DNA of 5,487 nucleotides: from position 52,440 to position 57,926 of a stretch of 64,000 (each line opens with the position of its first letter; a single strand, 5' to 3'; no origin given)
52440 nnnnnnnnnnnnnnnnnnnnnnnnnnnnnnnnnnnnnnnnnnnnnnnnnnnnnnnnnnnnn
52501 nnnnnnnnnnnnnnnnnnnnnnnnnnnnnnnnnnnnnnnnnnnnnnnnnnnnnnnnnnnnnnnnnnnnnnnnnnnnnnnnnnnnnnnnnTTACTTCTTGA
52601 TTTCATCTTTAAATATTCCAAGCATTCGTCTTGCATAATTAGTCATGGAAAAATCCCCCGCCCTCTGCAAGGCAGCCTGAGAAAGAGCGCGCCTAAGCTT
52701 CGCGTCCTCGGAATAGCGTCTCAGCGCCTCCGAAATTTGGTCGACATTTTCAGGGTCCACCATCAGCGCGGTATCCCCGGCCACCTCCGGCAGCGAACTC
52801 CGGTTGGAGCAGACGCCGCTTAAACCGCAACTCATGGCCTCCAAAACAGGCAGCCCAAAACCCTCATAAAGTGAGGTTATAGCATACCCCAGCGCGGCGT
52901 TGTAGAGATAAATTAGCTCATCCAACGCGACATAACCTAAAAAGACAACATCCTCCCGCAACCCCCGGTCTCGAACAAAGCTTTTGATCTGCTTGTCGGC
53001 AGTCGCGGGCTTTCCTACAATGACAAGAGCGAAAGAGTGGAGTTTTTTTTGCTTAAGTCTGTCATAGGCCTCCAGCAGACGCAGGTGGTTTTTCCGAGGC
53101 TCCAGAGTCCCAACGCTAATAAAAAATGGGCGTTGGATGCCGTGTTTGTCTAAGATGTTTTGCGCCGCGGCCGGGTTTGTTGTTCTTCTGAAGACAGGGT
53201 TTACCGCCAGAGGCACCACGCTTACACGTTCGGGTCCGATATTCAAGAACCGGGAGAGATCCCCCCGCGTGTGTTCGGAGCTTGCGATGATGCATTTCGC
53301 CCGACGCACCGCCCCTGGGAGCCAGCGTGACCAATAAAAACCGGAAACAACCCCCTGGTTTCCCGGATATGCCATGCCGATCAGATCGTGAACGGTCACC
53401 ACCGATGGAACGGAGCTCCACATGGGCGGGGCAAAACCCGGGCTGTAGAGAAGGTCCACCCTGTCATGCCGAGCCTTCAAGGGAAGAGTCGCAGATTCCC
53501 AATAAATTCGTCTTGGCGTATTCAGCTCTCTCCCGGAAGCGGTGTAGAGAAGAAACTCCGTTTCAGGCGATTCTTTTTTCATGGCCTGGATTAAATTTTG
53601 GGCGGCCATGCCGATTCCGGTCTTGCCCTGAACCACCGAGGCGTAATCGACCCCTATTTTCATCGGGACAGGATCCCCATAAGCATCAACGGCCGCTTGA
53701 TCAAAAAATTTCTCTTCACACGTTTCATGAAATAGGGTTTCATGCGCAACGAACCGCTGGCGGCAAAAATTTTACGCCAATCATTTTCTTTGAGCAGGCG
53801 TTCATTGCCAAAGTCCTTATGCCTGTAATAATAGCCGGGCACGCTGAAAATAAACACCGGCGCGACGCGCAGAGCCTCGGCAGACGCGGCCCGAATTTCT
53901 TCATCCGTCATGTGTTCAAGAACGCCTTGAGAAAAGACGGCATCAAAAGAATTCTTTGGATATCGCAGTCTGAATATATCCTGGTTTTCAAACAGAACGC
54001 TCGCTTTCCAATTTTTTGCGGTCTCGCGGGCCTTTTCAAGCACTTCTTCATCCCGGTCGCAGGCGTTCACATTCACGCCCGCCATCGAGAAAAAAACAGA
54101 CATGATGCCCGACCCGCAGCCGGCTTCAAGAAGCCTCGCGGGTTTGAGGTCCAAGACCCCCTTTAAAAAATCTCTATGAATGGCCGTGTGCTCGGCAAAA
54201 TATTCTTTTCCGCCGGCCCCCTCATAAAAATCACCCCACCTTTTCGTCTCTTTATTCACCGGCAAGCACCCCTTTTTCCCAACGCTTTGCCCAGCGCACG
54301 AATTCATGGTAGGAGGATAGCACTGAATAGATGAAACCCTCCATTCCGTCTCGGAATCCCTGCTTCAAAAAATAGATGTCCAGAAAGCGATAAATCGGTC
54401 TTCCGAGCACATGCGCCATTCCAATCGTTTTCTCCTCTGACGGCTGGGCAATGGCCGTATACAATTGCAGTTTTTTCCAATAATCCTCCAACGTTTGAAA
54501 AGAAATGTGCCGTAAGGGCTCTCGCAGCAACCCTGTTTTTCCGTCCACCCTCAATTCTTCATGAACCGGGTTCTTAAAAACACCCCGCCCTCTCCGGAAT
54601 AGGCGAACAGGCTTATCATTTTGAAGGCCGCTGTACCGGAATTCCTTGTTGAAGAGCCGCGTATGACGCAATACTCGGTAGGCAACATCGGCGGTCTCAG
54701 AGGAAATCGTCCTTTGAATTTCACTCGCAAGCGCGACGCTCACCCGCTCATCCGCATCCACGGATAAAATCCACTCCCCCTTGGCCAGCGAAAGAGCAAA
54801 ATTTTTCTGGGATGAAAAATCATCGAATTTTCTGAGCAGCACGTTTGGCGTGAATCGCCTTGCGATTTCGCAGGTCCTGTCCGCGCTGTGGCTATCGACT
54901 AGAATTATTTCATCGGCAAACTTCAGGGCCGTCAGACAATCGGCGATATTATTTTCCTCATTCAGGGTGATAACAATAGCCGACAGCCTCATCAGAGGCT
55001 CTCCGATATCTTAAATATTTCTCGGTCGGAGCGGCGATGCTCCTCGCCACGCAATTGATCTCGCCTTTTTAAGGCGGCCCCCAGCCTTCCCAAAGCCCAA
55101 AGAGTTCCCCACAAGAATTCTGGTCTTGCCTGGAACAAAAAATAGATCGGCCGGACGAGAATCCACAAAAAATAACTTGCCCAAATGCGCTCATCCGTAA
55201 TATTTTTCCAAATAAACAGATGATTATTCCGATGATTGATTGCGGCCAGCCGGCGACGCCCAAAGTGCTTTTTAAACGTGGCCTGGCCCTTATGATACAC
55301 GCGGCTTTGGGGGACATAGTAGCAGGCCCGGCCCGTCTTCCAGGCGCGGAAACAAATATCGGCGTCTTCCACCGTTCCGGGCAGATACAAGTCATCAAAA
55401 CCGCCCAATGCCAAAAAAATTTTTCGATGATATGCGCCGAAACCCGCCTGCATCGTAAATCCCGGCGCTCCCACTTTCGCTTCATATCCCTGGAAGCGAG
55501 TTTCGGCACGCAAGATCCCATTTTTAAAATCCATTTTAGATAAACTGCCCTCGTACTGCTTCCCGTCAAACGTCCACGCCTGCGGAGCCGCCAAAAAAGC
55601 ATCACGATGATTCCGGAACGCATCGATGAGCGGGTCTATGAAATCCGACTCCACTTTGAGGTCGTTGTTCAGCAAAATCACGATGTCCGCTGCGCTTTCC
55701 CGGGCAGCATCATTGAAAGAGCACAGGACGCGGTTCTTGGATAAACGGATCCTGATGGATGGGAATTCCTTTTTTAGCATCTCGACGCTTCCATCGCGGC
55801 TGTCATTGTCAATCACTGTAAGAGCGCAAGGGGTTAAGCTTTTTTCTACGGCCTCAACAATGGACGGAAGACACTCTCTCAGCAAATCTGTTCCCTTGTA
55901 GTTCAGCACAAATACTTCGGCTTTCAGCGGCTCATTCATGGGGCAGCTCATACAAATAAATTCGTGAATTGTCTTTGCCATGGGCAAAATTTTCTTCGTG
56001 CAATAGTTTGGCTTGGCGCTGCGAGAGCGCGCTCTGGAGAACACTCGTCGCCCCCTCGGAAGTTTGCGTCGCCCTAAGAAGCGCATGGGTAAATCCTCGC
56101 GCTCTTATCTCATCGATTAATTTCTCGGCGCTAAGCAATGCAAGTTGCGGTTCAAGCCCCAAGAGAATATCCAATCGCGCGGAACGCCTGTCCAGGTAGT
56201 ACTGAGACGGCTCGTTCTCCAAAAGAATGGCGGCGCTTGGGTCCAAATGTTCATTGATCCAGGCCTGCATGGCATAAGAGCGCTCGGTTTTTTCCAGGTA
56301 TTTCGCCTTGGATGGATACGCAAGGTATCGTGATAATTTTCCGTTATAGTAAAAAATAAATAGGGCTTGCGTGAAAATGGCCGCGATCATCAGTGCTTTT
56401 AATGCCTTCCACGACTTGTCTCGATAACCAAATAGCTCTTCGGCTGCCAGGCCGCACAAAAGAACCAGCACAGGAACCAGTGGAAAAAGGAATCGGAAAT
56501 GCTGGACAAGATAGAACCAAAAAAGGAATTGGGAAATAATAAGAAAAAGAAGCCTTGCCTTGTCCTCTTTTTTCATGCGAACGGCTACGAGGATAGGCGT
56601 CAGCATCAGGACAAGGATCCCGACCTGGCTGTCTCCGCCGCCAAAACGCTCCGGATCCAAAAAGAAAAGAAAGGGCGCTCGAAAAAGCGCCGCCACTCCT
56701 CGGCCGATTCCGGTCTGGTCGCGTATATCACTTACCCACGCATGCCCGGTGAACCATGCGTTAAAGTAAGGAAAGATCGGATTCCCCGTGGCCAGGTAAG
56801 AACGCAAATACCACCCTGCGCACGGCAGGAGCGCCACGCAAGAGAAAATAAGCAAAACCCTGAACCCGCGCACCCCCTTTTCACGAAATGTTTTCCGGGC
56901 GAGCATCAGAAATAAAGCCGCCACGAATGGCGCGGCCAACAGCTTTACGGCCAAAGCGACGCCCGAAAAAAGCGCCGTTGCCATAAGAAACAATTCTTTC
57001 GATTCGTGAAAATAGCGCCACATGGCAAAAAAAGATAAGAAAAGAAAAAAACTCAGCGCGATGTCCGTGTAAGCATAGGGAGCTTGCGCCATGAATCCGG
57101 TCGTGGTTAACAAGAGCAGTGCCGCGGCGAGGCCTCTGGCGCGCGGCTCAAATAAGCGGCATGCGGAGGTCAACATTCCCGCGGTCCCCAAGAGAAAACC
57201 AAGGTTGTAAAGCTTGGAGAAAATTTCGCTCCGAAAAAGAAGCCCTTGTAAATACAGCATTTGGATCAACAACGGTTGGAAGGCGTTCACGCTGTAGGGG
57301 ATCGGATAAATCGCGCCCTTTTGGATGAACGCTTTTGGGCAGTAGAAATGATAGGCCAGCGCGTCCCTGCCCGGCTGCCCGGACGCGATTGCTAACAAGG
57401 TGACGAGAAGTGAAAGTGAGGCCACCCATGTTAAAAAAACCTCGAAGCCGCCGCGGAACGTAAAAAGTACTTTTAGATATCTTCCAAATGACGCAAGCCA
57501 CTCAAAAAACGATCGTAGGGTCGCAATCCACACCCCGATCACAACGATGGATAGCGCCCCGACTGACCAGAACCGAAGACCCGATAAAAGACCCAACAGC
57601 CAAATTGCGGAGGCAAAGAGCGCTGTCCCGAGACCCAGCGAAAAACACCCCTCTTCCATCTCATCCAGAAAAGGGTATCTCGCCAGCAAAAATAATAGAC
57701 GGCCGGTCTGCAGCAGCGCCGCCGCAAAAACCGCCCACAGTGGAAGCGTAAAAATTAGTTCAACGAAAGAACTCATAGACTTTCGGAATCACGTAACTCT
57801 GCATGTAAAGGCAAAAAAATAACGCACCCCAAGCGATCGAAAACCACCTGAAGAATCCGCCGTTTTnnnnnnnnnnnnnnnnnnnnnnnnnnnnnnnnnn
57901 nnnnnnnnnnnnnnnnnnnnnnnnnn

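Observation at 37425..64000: Exceptionally large heptose-rich, methylation-rich glycan cluster (four GT9s, B12-radical SAM, two SAM methyltransferases, kinase, cytidylyltransferase)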

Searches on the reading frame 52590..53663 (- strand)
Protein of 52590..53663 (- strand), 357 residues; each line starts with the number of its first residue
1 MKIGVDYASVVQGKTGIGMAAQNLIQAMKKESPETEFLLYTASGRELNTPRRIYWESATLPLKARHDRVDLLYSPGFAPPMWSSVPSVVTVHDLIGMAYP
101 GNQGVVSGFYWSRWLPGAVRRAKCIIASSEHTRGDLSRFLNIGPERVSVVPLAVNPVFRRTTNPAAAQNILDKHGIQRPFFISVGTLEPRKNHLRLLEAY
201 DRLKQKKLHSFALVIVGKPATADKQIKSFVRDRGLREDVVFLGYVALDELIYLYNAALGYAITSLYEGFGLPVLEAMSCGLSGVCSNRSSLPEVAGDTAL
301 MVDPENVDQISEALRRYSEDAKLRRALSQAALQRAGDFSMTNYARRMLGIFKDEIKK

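Call 5: search_protein_families(library=pfam, proteins=[window:52590-53663:-], max_evalue=0.001)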
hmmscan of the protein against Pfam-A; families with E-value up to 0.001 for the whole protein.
window:52590-53663:- (357 aa): 6 families
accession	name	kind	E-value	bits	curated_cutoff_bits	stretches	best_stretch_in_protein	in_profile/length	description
PF00534.26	Glycos_transf_1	-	1.2e-35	123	26.4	1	173-333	8-171/172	Glycosyl transferases group 1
PF13692.12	Glyco_trans_1_4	-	2.9e-26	92.9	27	1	179-320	2-142/142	Glycosyl transferases group 1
PF13439.12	Glyco_transf_4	-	1.4e-11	45.2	28.5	1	47-156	51-168/170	Glycosyltransferase Family 4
PF13579.12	Glyco_trans_4_4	-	7.7e-08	33.3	29.7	1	82-152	92-157/158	Glycosyl transferase 4-like domain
PF13524.12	Glyco_trans_1_2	-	1.6e-06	28.6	25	1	212-336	16-130/144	Glycosyl transferase-like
PF20706.3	GT4-conflict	-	4.4e-05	23.1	26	1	151-337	174-361/385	Family 4 Glycosyltransferase in conflict systems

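Call 52: search_protein_families(library=ncbifam, proteins=[window:52590-53663:-], max_evalue=0.000001)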
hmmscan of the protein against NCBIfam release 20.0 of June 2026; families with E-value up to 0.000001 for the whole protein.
window:52590-53663:- (357 aa): 19 families
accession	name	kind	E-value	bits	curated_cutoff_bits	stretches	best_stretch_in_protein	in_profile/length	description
TIGR04047.1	MSMEG_0565_glyc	hypoth_equivalog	1.3e-24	87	259.85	1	118-352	135-372/373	MSMEG_0565 family glycosyltransferase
NF041876.1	EPS_EpsE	equivalog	1.8e-21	76.9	400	1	141-341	182-383/389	exopolysaccharide biosynthesis GT4 family glycosyltransferase EpsE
TIGR02149.1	glgA_Coryne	subfamily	5.7e-21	75.1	302.4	1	77-352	99-388/391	glycogen synthase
NF050063.1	ProtGlycPglJ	equivalog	1e-19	71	500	1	120-348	143-360/363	N-acetylgalactosamine-N,N'-diacetylbacillosaminyl-diphospho-undecaprenol 4-alpha-N-acetylgalactosaminyltransferase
TIGR03088.1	stp2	hypoth_equivalog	1.8e-17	63.4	409.05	1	126-352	141-371/374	TIGR03088 family PEP-CTERM/XrtA system glycosyltransferase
TIGR03449.1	mycothiol_MshA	equivalog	3.8e-17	62.3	462.5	1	119-354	162-403/406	D-inositol-3-phosphate glycosyltransferase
TIGR03999.1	thiol_BshA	equivalog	1.3e-15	57.2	273.7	1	123-347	146-366/375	N-acetyl-alpha-D-glucosaminyl L-malate synthase BshA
NF038295.1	EPS_HpsP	equivalog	4.7e-13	48.9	550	1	148-352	179-385/388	hormogonium polysaccharide biosynthesis glycosyltransferase HpsP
NF038229.1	Glyco4_Geo_Pelo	equivalog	3.6e-10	39.4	400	1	118-352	106-334/338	GPMC system family 4 glycosyltransferase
NF050056.1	ProtGlycPglH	equivalog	8.4e-10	38.2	600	1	163-352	164-351/354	GalNAc-alpha-(1->4)-GalNAc-alpha-(1->3)-diNAcBac-PP-undecaprenol alpha-1,4-N-acetyl-D-galactosaminyltransferase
TIGR04157.1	glyco_rSAM_CFB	subfamily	5.3e-09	35.5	400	1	120-299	168-343/406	TIGR04157 family glycosyltransferase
NF041010.1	glycosy_Agl16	equivalog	6.7e-09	35.1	575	1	118-353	130-350/352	glycosylation protein Agl16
NF038298.1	EPS_HpsO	equivalog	1.1e-08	34.3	575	1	164-347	185-380/388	hormogonium polysaccharide biosynthesis glycosyltransferase HpsO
NF047880.1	glyco_SdgA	exception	1.1e-08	34.2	800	1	118-342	265-478/488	serine-aspartate repeat adhesin O-glycosyltransferase SdgA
TIGR02472.1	sucr_P_syn_N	equivalog_domain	1e-07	31.2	576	0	263-342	347-429/439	sucrose-phosphate synthase, putative, glycosyltransferase domain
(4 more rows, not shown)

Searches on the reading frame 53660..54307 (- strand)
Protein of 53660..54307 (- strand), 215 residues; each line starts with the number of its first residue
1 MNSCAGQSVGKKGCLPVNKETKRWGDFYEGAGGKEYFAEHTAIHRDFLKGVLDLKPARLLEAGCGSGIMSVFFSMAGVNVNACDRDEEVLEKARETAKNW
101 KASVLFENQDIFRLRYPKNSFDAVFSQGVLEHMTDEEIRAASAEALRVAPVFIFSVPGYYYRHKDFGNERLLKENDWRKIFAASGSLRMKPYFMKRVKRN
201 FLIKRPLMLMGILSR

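Call 5: search_protein_families(library=pfam, proteins=[window:53660-54307:-], max_evalue=0.001)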
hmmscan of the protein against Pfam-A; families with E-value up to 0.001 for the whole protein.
window:53660-54307:- (215 aa): 7 families
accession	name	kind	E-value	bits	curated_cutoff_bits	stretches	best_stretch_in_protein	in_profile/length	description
PF13649.12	Methyltransf_25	-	4.2e-17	63.1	27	1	60-148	2-92/97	Methyltransferase domain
PF08241.18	Methyltransf_11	-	4.4e-15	56.5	21.2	1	60-148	1-86/95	Methyltransferase domain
PF13847.12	Methyltransf_31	-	7.8e-11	42.3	27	1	58-136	6-90/145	Methyltransferase domain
PF03848.20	TehB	-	3e-09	37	20.4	1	39-138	14-113/193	Tellurite resistance protein TehB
PF08242.18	Methyltransf_12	-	1.5e-08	35.7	30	1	60-142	1-85/98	Methyltransferase domain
PF13489.12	Methyltransf_23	-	9.6e-08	32.4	27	1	53-135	20-96/164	Methyltransferase domain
PF05401.17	NodS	-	0.00016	22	24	1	57-142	45-129/201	Nodulation protein S (NodS)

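Call 52: search_protein_families(library=ncbifam, proteins=[window:53660-54307:-], max_evalue=0.000001)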
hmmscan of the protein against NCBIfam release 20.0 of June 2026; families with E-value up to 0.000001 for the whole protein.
window:53660-54307:- (215 aa): 15 families
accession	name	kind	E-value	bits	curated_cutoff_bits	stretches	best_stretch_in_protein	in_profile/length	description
NF041255.1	mycofact_MftM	equivalog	9.9e-14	51.3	200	1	20-180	105-265/289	mycofactocin oligosaccharide methyltransferase MftM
TIGR02021.1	BchM-ChlM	equivalog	7.6e-12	45.1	158.9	1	40-141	37-139/218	magnesium protoporphyrin IX methyltransferase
TIGR01983.1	UbiG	equivalog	7.6e-12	45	102.95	1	52-137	46-133/228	bifunctional 2-polyprenyl-6-hydroxyphenol methylase/3-demethylubiquinol 3-O-methyltransferase UbiG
NF043040.1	corrin_prot_MT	hypoth_equivalog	9.4e-12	44.8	180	1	43-147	30-137/216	corrinoid protein-associated methyltransferase CpaM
NF008992.0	PRK12335.1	equivalog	6.7e-10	38.6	303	1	39-139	106-205/289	SAM-dependent methyltransferase TehB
TIGR00477.1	tehB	equivalog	4.4e-09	36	219.5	1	37-138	52-155/238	tellurite resistance methyltransferase TehB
NF045649.1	2X_seleno_MduS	exception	9.1e-09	34.7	380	1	55-166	41-159/338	methyltransferase domain-containing selenoprotein MduS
TIGR04290.1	meth_Rta_06860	hypoth_equivalog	1.7e-08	34.2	300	1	53-133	47-128/226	TIGR04290 family methyltransferase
NF001786.0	PRK00517.2-4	equivalog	2.1e-08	33.6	327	1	55-99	143-187/277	50S ribosomal protein L11 methyltransferase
NF045667.1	MTase_DVU1556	equivalog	2.9e-08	33.4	155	1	56-137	23-101/213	DVU_1556 family methyltransferase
NF008405.0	PRK11207.1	equivalog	3.8e-08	33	218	1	39-141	14-116/198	tellurite resistance methyltransferase TehB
NF007610.0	PRK10258.1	equivalog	8.5e-08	31.8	342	1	54-149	41-130/251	malonyl-ACP O-methyltransferase BioC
NF047649.1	MTase_UXPK_star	exception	3.1e-07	29.7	460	1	58-148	80-172/283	methyltransferase/UXPK-star double selenoprotein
NF004851.0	PRK06202.1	equivalog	3.2e-07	30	243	1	55-145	60-154/237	hypothetical protein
TIGR02072.1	BioC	equivalog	4.2e-07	30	184.95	1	50-157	29-135/244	malonyl-ACP O-methyltransferase BioC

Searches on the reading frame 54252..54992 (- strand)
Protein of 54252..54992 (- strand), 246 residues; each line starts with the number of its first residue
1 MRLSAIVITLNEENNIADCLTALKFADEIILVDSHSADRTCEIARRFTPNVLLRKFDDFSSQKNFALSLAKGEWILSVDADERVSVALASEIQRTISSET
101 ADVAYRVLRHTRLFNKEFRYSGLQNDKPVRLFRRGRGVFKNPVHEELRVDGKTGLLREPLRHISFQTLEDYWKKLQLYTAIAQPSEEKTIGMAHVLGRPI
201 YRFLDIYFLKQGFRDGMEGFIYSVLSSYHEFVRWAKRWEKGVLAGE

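Call 5: search_protein_families(library=pfam, proteins=[window:54252-54992:-], max_evalue=0.001)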
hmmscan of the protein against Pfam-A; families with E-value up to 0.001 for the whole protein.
window:54252-54992:- (246 aa): 1 family
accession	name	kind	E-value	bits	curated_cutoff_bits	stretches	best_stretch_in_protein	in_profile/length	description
PF00535.33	Glycos_transf_2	-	1.4e-15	58.1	23.3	1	4-128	1-132/168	Glycosyl transferase family 2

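Call 52: search_protein_families(library=ncbifam, proteins=[window:54252-54992:-], max_evalue=0.000001)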
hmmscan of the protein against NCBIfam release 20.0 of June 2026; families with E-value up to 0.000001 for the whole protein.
window:54252-54992:- (246 aa): 3 families
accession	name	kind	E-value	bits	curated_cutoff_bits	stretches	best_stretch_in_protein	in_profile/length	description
TIGR04283.1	glyco_like_mftF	equivalog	4.6e-13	49.3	182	1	3-104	1-105/221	TIGR04283 family arsenosugar biosynthesis glycosyltransferase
TIGR04195.1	S_glycosyl_SunS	equivalog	9.8e-13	47.7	350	1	7-94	63-153/421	SunS family peptide S-glycosyltransferase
NF045692.1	OglycostaseCruG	equivalog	4.4e-07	29.1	600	0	3-103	43-159/386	2'-O-glycosyltransferase CruG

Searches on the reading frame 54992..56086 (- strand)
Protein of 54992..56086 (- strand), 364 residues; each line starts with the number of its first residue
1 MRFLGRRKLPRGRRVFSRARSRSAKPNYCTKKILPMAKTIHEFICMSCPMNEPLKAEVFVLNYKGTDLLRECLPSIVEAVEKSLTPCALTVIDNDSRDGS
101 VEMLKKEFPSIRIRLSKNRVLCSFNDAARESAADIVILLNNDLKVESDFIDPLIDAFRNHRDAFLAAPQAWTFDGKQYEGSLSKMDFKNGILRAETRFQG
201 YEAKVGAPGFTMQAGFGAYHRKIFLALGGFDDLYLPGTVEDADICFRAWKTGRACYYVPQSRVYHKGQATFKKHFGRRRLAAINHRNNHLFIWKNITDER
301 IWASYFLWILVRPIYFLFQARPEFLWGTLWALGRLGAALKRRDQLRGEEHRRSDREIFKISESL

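Call 5: search_protein_families(library=pfam, proteins=[window:54992-56086:-], max_evalue=0.001)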
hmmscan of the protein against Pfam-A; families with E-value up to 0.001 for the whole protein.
window:54992-56086:- (364 aa): 3 families
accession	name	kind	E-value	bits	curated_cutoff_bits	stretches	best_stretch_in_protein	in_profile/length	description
PF00535.33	Glycos_transf_2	-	2.2e-11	44.4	23.3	1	58-207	2-153/168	Glycosyl transferase family 2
PF13641.12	Glyco_tranf_2_3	-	1e-08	35.9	27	1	58-275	5-221/230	Glycosyltransferase like family 2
PF13632.12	Glyco_trans_2_3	-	2.8e-06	27.7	27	1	220-331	80-191/198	Glycosyl transferase family group 2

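Call 52: search_protein_families(library=ncbifam, proteins=[window:54992-56086:-], max_evalue=0.000001)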
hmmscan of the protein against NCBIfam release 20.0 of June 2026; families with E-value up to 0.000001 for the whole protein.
window:54992-56086:- (364 aa): 2 families
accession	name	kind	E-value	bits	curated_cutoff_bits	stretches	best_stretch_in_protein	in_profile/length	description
TIGR03965.1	mycofact_glyco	equivalog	5.2e-10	38.8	280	1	82-279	101-294/467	mycofactocin biosynthesis glycosyltransferase MftF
NF041875.1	EPS_EpsD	equivalog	2.3e-08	33.9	370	1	86-278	30-220/325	exopolysaccharide biosynthesis glycosyltransferase EpsD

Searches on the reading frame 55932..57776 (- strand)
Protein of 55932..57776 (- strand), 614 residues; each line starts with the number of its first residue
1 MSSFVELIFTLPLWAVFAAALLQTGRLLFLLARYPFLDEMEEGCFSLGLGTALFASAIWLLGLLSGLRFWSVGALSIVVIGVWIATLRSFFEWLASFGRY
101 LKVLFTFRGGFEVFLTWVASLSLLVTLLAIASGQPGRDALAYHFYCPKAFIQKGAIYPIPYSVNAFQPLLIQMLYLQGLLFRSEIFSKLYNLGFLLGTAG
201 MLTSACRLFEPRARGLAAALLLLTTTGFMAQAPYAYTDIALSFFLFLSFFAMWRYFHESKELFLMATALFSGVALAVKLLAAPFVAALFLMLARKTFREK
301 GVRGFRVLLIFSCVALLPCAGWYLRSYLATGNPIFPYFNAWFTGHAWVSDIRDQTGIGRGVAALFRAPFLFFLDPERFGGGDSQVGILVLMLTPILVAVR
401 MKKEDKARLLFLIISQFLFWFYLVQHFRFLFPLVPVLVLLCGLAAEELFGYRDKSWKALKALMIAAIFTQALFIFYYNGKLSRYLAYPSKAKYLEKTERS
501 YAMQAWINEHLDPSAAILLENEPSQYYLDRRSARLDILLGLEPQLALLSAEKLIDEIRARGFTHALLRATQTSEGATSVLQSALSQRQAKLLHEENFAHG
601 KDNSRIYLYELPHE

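Call 5: search_protein_families(library=pfam, proteins=[window:55932-57776:-], max_evalue=0.001)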
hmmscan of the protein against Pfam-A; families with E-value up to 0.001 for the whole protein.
window:55932-57776:- (614 aa): 2 families
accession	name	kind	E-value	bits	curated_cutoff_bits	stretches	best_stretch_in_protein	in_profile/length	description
PF02366.24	PMT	-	2e-07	31.3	22.7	1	214-295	113-199/245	Dolichyl-phosphate-mannose-protein mannosyltransferase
PF13231.12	PMT_2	-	0.00031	21.4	26.1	1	204-314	42-154/160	Dolichyl-phosphate-mannose-protein mannosyltransferase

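Call 20: search_protein_families(library=ncbifam, proteins=[window:55932-57776:-], max_evalue=0.00001)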
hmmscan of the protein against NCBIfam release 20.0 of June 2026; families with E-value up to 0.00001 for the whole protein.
window:55932-57776:- (614 aa): 1 family
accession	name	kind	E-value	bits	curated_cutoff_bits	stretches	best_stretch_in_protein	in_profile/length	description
NF047510.1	LIC_10190_fam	subfamily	2.6e-09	36.4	100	1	189-337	172-313/424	LIC_10190 family membrane protein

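Call 40: search_solved_structures(query=window:55932-57776:-, max_evalue=1)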
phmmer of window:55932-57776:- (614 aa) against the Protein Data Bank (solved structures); distinct sequences matched with E-value up to 1: 0.
